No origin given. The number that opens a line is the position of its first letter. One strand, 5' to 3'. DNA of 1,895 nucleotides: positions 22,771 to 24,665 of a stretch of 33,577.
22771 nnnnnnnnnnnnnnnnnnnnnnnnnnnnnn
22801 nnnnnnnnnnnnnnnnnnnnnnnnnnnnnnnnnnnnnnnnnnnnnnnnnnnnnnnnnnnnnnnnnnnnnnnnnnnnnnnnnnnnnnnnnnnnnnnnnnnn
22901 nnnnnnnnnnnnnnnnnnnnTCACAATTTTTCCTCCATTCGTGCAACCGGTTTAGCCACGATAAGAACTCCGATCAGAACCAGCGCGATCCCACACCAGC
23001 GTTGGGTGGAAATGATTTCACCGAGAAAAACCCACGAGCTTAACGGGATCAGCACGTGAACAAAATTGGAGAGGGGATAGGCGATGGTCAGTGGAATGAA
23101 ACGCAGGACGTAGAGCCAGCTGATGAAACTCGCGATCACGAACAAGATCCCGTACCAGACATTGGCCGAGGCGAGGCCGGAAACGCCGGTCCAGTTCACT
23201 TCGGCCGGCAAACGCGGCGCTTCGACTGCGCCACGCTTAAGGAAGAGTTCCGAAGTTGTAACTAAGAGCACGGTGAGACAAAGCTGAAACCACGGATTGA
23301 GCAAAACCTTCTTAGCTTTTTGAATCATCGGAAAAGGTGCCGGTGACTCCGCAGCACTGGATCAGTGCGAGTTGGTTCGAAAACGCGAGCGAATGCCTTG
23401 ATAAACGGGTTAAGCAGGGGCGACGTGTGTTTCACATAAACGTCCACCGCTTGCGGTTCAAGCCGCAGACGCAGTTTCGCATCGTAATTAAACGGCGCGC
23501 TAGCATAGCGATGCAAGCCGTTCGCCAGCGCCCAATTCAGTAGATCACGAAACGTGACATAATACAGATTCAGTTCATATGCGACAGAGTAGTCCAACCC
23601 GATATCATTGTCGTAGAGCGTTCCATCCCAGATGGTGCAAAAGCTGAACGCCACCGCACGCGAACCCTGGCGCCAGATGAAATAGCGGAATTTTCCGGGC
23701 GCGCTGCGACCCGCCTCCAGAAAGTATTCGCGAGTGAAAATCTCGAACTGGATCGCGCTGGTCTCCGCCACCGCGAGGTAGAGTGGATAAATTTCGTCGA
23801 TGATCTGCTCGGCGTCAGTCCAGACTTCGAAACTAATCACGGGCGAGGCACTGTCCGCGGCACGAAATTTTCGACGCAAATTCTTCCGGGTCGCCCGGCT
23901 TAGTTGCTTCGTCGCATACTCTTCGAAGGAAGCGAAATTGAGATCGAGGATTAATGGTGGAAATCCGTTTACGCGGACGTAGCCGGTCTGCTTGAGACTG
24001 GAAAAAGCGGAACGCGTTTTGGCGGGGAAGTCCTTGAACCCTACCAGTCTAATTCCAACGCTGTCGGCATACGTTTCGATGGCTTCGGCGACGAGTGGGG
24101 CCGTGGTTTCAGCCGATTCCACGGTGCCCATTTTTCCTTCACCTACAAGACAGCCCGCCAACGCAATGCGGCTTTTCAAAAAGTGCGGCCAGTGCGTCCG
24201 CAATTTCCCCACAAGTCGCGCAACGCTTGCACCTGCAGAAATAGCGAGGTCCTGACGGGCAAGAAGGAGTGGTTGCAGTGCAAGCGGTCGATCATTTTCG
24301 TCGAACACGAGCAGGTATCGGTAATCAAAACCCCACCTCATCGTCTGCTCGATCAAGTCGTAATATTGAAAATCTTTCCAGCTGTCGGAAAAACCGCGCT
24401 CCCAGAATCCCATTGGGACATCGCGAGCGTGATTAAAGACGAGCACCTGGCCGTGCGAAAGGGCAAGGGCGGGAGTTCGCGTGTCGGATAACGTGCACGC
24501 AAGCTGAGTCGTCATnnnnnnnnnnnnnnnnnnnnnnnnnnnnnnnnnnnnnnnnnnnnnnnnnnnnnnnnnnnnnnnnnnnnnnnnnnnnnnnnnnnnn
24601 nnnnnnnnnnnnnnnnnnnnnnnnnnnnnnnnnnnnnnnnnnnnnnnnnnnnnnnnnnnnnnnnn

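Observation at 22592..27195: acpP followed by a tightly coupled operon of an MscS-like channel, two FemAB/BioF2-like GNAT paralogs and two ArnE/ArnF-sized half transporters: a candidate novel lipid or glycan modification-and-flip module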

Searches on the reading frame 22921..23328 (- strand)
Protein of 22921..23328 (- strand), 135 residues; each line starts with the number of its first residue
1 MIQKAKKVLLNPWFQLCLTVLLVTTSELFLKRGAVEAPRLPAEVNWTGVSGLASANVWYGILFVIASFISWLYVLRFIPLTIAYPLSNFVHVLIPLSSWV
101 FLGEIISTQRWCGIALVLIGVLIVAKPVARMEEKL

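Call 3: search_protein_families(library=pfam, proteins=[window:22921-23328:-], max_evalue=0.01)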
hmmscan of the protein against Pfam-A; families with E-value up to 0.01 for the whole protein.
window:22921-23328:- (135 aa): 4 families
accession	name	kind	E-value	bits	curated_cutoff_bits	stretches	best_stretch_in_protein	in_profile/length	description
PF00892.27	EamA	-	5.2e-07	30.5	28.2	1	59-124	68-133/135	EamA-like transporter family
PF10639.15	TMEM234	-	0.00011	22.7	30.1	1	53-124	38-112/113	Putative transmembrane family 234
PF00893.25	Multi_Drug_Res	-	0.0013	19.7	23.7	1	60-117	32-93/93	Small Multidrug Resistance protein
PF03151.22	TPT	-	0.0038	17.1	30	1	20-123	188-289/291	Triose-phosphate Transporter family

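Call 4: search_protein_families(library=ncbifam, proteins=[window:22921-23328:-], max_evalue=0.01)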
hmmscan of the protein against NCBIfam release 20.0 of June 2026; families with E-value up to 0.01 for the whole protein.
window:22921-23328:- (135 aa): 6 families
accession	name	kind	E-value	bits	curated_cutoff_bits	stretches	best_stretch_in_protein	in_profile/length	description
NF002816.2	PRK02971.1-2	equivalog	2.5e-11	44.1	99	1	19-126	6-118/120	4-amino-4-deoxy-L-arabinose-phosphoundecaprenol flippase subunit ArnF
NF011625.2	PRK15051.1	equivalog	3.6e-09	36.8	92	1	57-125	38-108/111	4-amino-4-deoxy-L-arabinose-phosphoundecaprenol flippase subunit ArnE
TIGR03340.1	phn_DUF6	hypoth_equivalog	6.4e-07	29.3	288.15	1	66-129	69-138/281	phosphonate utilization associated putative membrane protein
NF007934.1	PRK10650.1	equivalog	0.0016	18.9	103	1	60-124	38-106/109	multidrug/spermidine efflux SMR transporter subunit MdtI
NF042984.1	SMR_efflux_EmrE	exception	0.0062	16.9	226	0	61-125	37-102/110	multidrug efflux SMR transporter EmrE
NF007087.1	PRK09541.1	subfamily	0.0063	17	162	0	61-124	37-101/110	EmrE family multidrug efflux SMR transporter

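Call 76: search_protein_families(library=ncbifam, alignment_id=A7, max_evalue=0.01)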
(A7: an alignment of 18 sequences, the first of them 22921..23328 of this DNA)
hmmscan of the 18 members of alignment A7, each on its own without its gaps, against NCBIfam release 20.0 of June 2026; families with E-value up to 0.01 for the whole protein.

A. member 1, window:22921-23328:- (135 aa): 6 families
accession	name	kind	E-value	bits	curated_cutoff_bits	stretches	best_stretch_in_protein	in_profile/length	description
NF002816.2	PRK02971.1-2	equivalog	2.5e-11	44.1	99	1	19-126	6-118/120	4-amino-4-deoxy-L-arabinose-phosphoundecaprenol flippase subunit ArnF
NF011625.2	PRK15051.1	equivalog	3.6e-09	36.8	92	1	57-125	38-108/111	4-amino-4-deoxy-L-arabinose-phosphoundecaprenol flippase subunit ArnE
TIGR03340.1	phn_DUF6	hypoth_equivalog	6.4e-07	29.3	288.15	1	66-129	69-138/281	phosphonate utilization associated putative membrane protein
NF007934.1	PRK10650.1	equivalog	0.0016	18.9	103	1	60-124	38-106/109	multidrug/spermidine efflux SMR transporter subunit MdtI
NF042984.1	SMR_efflux_EmrE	exception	0.0062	16.9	226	0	61-125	37-102/110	multidrug efflux SMR transporter EmrE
NF007087.1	PRK09541.1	subfamily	0.0063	17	162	0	61-124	37-101/110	EmrE family multidrug efflux SMR transporter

B. families by the number of members that match (of 18 scanned): 19 families
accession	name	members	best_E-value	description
NF011625.2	PRK15051.1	18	1.3e-11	4-amino-4-deoxy-L-arabinose-phosphoundecaprenol flippase subunit ArnE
NF002816.2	PRK02971.1-2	17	2.6e-14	4-amino-4-deoxy-L-arabinose-phosphoundecaprenol flippase subunit ArnF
TIGR03340.1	phn_DUF6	13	4.5e-08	phosphonate utilization associated putative membrane protein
NF051482.1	EbrB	6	3.5e-05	SMR family multidrug efflux transporter EbrB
NF051481.1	EbrA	5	0.00021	SMR family multidrug efflux transporter EbrA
TIGR00950.1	2A78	3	4.8e-07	carboxylate/amino acid/amine transporter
NF007934.1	PRK10650.1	3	0.00014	multidrug/spermidine efflux SMR transporter subunit MdtI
NF007087.1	PRK09541.1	2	0.00014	EmrE family multidrug efflux SMR transporter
NF042984.1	SMR_efflux_EmrE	2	0.0011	multidrug efflux SMR transporter EmrE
NF008523.0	PRK11453.1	2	0.0024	O-acetylserine/cysteine exporter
NF007767.1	PRK10452.1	2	0.0053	multidrug/spermidine efflux SMR transporter subunit MdtJ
NF007237.0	PRK09669.1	2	0.0078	putative symporter YagG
NF033469.1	SMR_qac_bcrB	1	0.00047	quaternary ammonium compound efflux SMR transporter BcrB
NF033470.1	SMR_qac_bcrC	1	0.00063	quaternary ammonium compound efflux SMR transporter BcrC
NF038012.1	DMT_1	1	0.0019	DMT family transporter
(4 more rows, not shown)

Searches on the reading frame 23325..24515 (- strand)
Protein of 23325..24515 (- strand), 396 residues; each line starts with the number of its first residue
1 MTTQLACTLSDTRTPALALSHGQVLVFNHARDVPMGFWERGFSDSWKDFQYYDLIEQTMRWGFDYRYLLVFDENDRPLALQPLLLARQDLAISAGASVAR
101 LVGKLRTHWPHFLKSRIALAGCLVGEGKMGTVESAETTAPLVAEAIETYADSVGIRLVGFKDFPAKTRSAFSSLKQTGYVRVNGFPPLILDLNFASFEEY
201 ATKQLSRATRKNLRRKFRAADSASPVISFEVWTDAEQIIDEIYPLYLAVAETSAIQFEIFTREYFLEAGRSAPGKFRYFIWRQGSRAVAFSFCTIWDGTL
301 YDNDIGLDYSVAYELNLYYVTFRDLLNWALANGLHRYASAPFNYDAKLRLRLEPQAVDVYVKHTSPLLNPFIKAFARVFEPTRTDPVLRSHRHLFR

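Call 3: search_protein_families(library=pfam, proteins=[window:23325-24515:-], max_evalue=0.01)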
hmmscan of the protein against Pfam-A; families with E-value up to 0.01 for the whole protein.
window:23325-24515:- (396 aa): 2 families
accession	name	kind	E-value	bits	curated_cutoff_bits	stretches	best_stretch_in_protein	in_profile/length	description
PF13480.13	Acetyltransf_6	-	7.4e-12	46.1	22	1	208-338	2-133/143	Acetyltransferase (GNAT) domain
PF04339.18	FemAB_like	-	2.8e-05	23.9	27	1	143-336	121-308/369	Peptidogalycan biosysnthesis/recognition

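Call 4: search_protein_families(library=ncbifam, proteins=[window:23325-24515:-], max_evalue=0.01)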
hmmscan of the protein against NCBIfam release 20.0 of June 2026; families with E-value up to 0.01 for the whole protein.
window:23325-24515:- (396 aa): 0 families

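Call 22: find_homologous_proteins(query=window:23325-24515:-, max_evalue=0.00001)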
Query window:23325-24515:- (396 aa): 1202 proteins with E <= 0.00001 among 8000 candidates; the best 120 are listed.
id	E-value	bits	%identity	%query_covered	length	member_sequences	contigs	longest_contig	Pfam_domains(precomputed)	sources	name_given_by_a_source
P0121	1.7e-247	839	93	100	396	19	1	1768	PF13480.14,PF04339.19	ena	-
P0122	2.4e-237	805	89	100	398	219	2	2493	PF13480.14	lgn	-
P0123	1.2e-235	800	89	100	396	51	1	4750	PF13480.14,PF04339.19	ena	-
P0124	1.6e-234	796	89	100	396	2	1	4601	PF13480.14,PF04339.19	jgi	-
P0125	1.7e-231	786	88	100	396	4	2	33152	PF13480.14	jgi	jgi:hypothetical protein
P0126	3.6e-231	785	86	100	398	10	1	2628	PF13480.14,PF04339.19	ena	-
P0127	1.9e-229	779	87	100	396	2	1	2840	PF13480.14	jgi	-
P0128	2.1e-229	779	88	100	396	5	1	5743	PF13480.14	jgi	jgi:Acetyltransferase (GNAT) domain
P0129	6.0e-228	774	87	100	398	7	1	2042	PF13480.14,PF04339.19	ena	-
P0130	3.6e-227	772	87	99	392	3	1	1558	PF13480.14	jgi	-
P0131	9.9e-227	770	86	100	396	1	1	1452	PF13480.14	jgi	-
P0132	1.7e-226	770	88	99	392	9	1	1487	PF13480.14,PF04339.19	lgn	-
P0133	3.0e-223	759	85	100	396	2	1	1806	PF13480.14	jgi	jgi:hypothetical protein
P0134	4.5e-223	758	84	100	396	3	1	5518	PF13480.14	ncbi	-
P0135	1.1e-222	757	86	99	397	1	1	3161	PF13480.14,PF04339.19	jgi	jgi:hypothetical protein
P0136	1.7e-221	753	85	99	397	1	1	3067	PF13480.14,PF04339.19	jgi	jgi:Acetyltransferase (GNAT) domain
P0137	6.9e-219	745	84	100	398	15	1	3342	PF13480.14,PF04339.19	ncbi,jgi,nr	ncbi:MAG: GNAT family N-acetyltransferase [Verrucomicrobia bacterium]|nr:MAG: GNAT family N-acetyltr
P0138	3.9e-218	742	83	100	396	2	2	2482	PF13480.14,PF04339.19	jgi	jgi:hypothetical protein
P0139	1.4e-211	721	80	100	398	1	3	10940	PF13480.14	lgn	-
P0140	5.4e-207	705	80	100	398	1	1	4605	PF13480.14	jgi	jgi:Acetyltransferase (GNAT) domain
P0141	9.6e-202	688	76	100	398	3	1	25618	PF13480.14,PF04339.19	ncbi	-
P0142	3.5e-201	686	76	100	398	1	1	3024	PF13480.14,PF04339.19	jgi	jgi:hypothetical protein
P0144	6.4e-199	679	77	100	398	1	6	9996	PF13480.14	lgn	-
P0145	2.1e-194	664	81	91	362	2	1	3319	PF13480.14,PF04339.19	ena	-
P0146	7.2e-193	659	74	100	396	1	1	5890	PF13480.14,PF04339.19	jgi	jgi:hypothetical protein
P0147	2.8e-192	657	73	100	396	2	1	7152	PF13480.14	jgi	jgi:hypothetical protein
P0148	9.5e-192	655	73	100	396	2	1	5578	PF13480.14,PF04339.19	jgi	jgi:hypothetical protein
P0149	1.9e-191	654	73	100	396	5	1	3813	PF13480.14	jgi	jgi:hypothetical protein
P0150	1.9e-191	654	73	100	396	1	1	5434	PF13480.14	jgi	jgi:hypothetical protein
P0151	2.1e-191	654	73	100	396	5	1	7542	PF13480.14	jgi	jgi:hypothetical protein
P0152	3.2e-191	653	73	100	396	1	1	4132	PF13480.14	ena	-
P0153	6.8e-191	652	73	100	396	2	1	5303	PF13480.14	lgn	-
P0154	8.3e-191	652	73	100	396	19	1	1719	PF13480.14,PF04339.19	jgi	jgi:Acetyltransferase (GNAT) domain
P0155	8.6e-191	652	73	100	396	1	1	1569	PF13480.14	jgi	-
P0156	1.6e-190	651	73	100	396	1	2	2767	PF13480.14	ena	-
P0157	2.0e-190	651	73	100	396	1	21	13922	PF13480.14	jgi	jgi:hypothetical protein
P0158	3.2e-190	650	73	100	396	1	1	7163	PF13480.14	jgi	jgi:hypothetical protein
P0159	9.8e-190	649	72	100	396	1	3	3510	PF13480.14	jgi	-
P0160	1.5e-189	648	72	100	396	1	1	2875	PF13480.14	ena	-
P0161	2.9e-189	647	72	100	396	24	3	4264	PF13480.14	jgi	-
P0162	5.5e-189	646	73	100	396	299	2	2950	PF13480.14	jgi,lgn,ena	jgi:hypothetical protein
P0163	5.6e-189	646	72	100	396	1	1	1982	PF13480.14,PF04339.19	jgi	jgi:Acetyltransferase (GNAT) domain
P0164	7.5e-189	646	73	100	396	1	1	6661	PF13480.14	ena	-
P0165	7.9e-189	646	72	100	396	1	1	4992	PF13480.14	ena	-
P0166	9.8e-189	645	72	100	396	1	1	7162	PF13480.14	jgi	-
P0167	1.2e-188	645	72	100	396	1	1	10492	PF13480.14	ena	-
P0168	1.7e-188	645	72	100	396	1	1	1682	PF13480.14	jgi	jgi:hypothetical protein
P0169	3.4e-188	643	72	100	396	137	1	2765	PF13480.14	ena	-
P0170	6.7e-188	643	71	100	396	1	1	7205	PF13480.14,PF04339.19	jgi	jgi:Acetyltransferase (GNAT) domain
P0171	6.8e-188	642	71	100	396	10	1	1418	PF13480.14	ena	-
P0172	1.1e-187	642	72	100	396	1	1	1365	PF13480.14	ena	-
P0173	1.3e-187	642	72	100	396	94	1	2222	PF13480.14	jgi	-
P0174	1.5e-187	641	73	100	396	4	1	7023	PF13480.14,PF04339.19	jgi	jgi:Acetyltransferase (GNAT) domain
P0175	1.6e-187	641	72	100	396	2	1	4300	PF13480.14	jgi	jgi:hypothetical protein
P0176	1.9e-187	641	72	100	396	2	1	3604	PF13480.14,PF04339.19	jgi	-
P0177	3.7e-187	640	72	100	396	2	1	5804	PF13480.14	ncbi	-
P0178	4.7e-187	640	71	100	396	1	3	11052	PF13480.14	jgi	jgi:hypothetical protein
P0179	5.5e-187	639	72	100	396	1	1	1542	PF13480.14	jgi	jgi:hypothetical protein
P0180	5.7e-187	639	72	100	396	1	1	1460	PF13480.14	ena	-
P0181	7.2e-187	639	72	100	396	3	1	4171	PF13480.14,PF04339.19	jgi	jgi:hypothetical protein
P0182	7.4e-187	639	72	100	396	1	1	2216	PF13480.14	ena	-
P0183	1.3e-186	638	72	100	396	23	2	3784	PF13480.14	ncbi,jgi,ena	-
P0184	1.8e-186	638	72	98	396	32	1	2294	PF13480.14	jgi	jgi:hypothetical protein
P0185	2.3e-186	637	71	100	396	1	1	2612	PF13480.14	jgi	-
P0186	2.6e-186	637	72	98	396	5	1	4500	PF13480.14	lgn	-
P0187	2.8e-186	637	71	100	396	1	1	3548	PF13480.14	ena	-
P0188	4.1e-186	637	71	100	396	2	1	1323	PF13480.14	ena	-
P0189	9.2e-186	635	71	100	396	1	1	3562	PF13480.14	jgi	jgi:GNAT acetyltransferase-like protein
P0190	1.2e-185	635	72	100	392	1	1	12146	PF13480.14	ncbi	-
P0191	1.3e-185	635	71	100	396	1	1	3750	PF13480.14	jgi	jgi:hypothetical protein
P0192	2.1e-185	634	72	100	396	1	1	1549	PF13480.14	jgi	jgi:hypothetical protein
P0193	7.0e-185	633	71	100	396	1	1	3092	PF13480.14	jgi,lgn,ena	-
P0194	8.7e-185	632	71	100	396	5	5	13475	PF13480.14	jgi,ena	jgi:hypothetical protein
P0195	1.2e-184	632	70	100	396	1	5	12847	PF13480.14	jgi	jgi:GNAT acetyltransferase-like protein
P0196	1.6e-184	631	71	100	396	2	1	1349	PF13480.14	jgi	jgi:hypothetical protein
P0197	2.4e-184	631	71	100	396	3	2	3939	PF13480.14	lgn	-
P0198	3.7e-184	630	71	100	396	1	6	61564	PF13480.14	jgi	jgi:hypothetical protein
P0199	4.6e-184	630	70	100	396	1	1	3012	PF13480.14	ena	-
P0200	5.0e-184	630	71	100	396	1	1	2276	PF13480.14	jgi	jgi:Acetyltransferase (GNAT) domain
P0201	8.5e-184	629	70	100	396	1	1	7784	PF13480.14,PF04339.19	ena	-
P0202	1.9e-183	628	70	100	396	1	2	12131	PF13480.14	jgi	jgi:hypothetical protein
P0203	8.6e-183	626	70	100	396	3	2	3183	PF13480.14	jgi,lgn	jgi:hypothetical protein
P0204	7.9e-181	619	70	100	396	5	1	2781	PF13480.14,PF04339.19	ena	-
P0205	1.6e-180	618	70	98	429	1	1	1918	PF13480.14,PF04339.19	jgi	jgi:hypothetical protein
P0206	1.2e-179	615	69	100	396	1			PF13480.14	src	-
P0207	4.4e-178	610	70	100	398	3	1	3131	PF13480.14,PF04339.19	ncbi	-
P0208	6.5e-173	593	72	91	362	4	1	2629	PF13480.14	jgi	jgi:hypothetical protein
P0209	1.9e-169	582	66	100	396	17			PF13480.14,PF04339.19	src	-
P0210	2.0e-169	582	68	100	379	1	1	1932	PF13480.14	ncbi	-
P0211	1.1e-164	566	67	96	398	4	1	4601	PF13480.14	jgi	jgi:Acetyltransferase (GNAT) domain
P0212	5.2e-164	564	65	96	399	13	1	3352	PF13480.14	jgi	jgi:hypothetical protein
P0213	3.2e-162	558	63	99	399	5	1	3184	PF13480.14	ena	-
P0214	6.7e-162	557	67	95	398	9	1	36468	PF13480.14,PF04339.19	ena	-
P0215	1.2e-160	553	63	100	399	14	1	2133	PF13480.14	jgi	-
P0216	7.2e-160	550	64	96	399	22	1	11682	PF13480.14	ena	-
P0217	1.7e-159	549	64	96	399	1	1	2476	PF13480.14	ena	-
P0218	2.7e-159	548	66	93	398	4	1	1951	PF13480.14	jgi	jgi:hypothetical protein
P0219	4.0e-158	545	63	96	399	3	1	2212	PF13480.14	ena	-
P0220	9.8e-158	543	63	96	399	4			PF13480.14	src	-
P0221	3.7e-157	541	64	96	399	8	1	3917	PF13480.14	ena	-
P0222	1.3e-155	536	63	96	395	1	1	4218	PF13480.14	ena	-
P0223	2.3e-153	529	63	95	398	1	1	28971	PF13480.14,PF04339.19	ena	-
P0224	3.4e-151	522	87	68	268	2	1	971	PF13480.14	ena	-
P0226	4.8e-142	492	55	99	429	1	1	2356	PF13480.14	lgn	-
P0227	5.1e-138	478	57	96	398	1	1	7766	PF13480.14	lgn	-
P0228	2.3e-137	476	56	95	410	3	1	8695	PF13480.14,PF04339.19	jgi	jgi:hypothetical protein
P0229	8.7e-136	471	63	86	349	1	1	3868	PF13480.14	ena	-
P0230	1.8e-135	470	56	95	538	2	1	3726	PF00892.27,PF13480.14,PF04339.19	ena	-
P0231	2.0e-135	470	56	94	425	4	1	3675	PF13480.14,PF04339.19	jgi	jgi:hypothetical protein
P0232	2.9e-135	469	56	95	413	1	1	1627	PF13480.14,PF04339.19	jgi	jgi:hypothetical protein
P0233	4.6e-135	469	54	97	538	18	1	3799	PF00892.27,PF13480.14,PF04339.19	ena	-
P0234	3.2e-134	466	55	97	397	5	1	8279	PF13480.14,PF04339.19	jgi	jgi:hypothetical protein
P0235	1.0e-133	464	54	95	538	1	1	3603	PF00892.27,PF13480.14,PF04339.19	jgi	jgi:uncharacterized membrane protein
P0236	5.5e-132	458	55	95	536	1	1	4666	PF13480.14,PF04339.19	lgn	-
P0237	6.4e-132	458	54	95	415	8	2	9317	PF13480.14,PF04339.19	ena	-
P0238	1.2e-131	457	54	95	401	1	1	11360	PF13480.14,PF04339.19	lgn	-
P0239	3.8e-131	456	55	94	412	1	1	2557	PF13480.14,PF04339.19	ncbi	-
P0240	7.8e-131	455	54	96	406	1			PF13480.14,PF04339.19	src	-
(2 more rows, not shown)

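Call 23: search_protein_families(library=pfam, proteins=[P0233, P0230, P0236], max_evalue=0.01)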
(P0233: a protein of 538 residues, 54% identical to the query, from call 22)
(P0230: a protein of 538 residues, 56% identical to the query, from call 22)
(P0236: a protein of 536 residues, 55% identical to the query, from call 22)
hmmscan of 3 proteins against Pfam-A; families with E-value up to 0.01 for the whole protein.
P0233 (538 aa): 4 families
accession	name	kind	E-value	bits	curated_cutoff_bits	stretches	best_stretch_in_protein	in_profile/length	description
PF13480.13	Acetyltransf_6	-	2.5e-11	44.4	22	1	214-343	3-133/143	Acetyltransferase (GNAT) domain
PF04339.18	FemAB_like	-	2.2e-08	34.1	27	1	132-343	105-310/369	Peptidogalycan biosysnthesis/recognition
PF00892.27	EamA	-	1.9e-06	28.6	28.2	1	449-527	62-133/135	EamA-like transporter family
PF10639.15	TMEM234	-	0.00016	22.2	30.1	1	432-527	14-112/113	Putative transmembrane family 234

P0230 (538 aa): 4 families
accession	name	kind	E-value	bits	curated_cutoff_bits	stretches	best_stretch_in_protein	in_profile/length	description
PF13480.13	Acetyltransf_6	-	4.4e-09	37.1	22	1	214-343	3-133/143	Acetyltransferase (GNAT) domain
PF04339.18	FemAB_like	-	2.3e-07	30.8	27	1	138-343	111-310/369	Peptidogalycan biosysnthesis/recognition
PF00892.27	EamA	-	1.7e-06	28.8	28.2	1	449-527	62-133/135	EamA-like transporter family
PF10639.15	TMEM234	-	0.00025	21.5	30.1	1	432-527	14-112/113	Putative transmembrane family 234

P0236 (536 aa): 4 families
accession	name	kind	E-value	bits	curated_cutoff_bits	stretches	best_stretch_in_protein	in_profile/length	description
PF13480.13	Acetyltransf_6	-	4.6e-10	40.3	22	1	209-339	3-134/143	Acetyltransferase (GNAT) domain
PF04339.18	FemAB_like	-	1.3e-05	25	27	1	139-337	117-309/369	Peptidogalycan biosysnthesis/recognition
PF00892.27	EamA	-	0.0012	19.6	28.2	1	457-525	62-133/135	EamA-like transporter family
PF10639.15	TMEM234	-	0.0093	16.5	30.1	0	475-525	61-112/113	Putative transmembrane family 234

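Call 24: find_encoding_contigs(protein=P0233, flank=8000, max_places=4)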
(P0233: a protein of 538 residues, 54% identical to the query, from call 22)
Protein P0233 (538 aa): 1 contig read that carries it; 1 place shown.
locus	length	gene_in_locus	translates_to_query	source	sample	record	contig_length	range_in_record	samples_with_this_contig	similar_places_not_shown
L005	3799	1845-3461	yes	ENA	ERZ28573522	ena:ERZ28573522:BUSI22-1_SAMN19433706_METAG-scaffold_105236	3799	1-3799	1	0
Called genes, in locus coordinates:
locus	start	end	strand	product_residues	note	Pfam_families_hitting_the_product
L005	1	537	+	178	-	?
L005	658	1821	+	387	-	PF04339:FemAB_like, PF13480:Acetyltransf_6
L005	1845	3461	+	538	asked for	PF04339:FemAB_like, PF13480:Acetyltransf_6, PF00892:EamA (weak)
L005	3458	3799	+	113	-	PF00892:EamA (weak)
